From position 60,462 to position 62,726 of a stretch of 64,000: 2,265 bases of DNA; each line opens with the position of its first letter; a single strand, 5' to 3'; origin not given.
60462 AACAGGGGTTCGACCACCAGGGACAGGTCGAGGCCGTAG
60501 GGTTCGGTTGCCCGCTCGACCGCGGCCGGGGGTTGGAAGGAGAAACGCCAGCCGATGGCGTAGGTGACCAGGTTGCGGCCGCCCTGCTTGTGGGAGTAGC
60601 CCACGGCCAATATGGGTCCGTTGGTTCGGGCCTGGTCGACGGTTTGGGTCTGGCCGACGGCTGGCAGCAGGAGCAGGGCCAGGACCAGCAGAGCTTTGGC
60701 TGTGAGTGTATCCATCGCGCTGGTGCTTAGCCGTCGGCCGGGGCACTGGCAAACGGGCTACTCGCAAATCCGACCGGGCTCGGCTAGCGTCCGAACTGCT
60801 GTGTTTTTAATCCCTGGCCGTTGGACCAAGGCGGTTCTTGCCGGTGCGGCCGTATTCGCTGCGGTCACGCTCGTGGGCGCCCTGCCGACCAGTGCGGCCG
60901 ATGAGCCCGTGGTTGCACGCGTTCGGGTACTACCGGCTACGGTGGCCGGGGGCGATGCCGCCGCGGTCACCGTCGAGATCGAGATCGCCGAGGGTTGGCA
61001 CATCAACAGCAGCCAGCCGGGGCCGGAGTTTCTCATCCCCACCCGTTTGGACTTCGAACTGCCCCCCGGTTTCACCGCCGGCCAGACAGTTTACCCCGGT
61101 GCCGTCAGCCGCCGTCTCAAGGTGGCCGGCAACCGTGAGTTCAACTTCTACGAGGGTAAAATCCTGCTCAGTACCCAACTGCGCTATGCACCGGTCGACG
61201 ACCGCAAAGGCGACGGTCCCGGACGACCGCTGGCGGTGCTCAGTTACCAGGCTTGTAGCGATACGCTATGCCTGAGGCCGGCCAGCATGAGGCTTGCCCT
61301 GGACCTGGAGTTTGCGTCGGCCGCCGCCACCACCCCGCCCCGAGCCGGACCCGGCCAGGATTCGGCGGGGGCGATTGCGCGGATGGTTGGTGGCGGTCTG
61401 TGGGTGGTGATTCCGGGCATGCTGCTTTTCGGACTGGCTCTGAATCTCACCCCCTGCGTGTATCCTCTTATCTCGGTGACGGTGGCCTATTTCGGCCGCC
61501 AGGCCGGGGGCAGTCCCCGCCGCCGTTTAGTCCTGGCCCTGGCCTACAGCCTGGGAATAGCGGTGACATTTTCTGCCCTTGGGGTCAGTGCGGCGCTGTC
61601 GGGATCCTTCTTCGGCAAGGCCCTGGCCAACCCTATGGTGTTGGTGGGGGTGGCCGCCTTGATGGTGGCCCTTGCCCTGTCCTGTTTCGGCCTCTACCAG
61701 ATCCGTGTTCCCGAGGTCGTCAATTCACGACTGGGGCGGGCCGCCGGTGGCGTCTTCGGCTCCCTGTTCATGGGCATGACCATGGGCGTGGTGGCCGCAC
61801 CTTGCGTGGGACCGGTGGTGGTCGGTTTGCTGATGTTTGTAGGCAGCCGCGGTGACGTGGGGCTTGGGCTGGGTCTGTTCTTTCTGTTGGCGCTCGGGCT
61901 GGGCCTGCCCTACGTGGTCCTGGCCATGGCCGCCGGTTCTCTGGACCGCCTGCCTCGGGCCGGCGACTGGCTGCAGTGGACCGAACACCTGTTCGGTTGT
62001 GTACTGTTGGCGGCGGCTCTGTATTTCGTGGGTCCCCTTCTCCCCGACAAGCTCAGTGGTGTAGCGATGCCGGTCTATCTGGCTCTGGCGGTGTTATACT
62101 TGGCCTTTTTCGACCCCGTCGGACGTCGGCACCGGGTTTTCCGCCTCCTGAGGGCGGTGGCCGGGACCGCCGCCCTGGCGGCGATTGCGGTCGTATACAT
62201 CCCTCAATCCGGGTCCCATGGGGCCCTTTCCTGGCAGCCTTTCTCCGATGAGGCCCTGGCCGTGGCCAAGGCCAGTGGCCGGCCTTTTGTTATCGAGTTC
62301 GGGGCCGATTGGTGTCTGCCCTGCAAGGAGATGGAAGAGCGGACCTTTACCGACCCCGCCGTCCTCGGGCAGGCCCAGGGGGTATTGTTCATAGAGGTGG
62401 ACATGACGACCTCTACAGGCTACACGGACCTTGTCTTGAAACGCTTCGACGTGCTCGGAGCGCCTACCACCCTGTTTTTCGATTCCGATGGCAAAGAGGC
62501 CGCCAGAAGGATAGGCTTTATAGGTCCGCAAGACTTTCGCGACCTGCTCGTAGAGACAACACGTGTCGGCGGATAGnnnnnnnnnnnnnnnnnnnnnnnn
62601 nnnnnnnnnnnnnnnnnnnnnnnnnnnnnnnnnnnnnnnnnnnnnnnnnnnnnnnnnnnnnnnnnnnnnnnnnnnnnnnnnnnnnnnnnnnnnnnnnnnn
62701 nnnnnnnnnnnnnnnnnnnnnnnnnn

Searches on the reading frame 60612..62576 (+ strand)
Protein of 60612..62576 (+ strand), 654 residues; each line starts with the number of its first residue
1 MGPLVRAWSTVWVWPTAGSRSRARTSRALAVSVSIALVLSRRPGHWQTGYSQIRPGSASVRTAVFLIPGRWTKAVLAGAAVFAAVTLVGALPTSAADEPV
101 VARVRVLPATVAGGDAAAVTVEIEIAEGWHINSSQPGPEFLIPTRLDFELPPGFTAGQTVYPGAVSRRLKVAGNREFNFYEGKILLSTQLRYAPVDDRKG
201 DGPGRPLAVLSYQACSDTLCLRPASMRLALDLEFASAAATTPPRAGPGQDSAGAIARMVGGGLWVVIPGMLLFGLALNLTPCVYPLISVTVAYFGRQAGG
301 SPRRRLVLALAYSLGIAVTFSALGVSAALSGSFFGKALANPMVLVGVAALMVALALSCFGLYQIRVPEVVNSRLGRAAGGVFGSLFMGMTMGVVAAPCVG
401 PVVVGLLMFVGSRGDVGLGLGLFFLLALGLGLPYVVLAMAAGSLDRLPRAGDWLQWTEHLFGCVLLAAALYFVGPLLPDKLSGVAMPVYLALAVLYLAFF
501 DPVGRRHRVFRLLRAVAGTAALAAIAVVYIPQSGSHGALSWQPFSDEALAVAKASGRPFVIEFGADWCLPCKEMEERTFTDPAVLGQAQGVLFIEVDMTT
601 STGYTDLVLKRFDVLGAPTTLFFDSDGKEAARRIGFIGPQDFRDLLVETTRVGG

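Call 40: search_protein_families(library=pfam, proteins=[window:60612-62576:+], max_evalue=0.001)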
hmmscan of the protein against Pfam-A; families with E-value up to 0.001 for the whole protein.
window:60612-62576:+ (654 aa): 6 families
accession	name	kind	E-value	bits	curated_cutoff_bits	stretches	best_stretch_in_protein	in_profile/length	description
PF02683.22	DsbD_TM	-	8.5e-47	159.7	27.1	1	263-476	1-218/219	Cytochrome C biogenesis protein transmembrane domain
PF13899.12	Thioredoxin_7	-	1.6e-11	44.6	27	1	541-624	2-82/83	Thioredoxin-like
PF13098.12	Thioredoxin_2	-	2.7e-08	34.5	27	1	552-646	1-104/104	Thioredoxin-like domain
PF03190.21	Thioredox_DsbH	-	3.9e-07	30.6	27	1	535-585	16-66/163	Protein of unknown function, DUF255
PF00085.26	Thioredoxin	-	2.9e-06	27.7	23.5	1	553-632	16-87/103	Thioredoxin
PF11412.14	DsbD_N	-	3.7e-06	27.4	25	1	111-225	9-112/119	Thiol:disulfide interchange protein DsbD, N-terminal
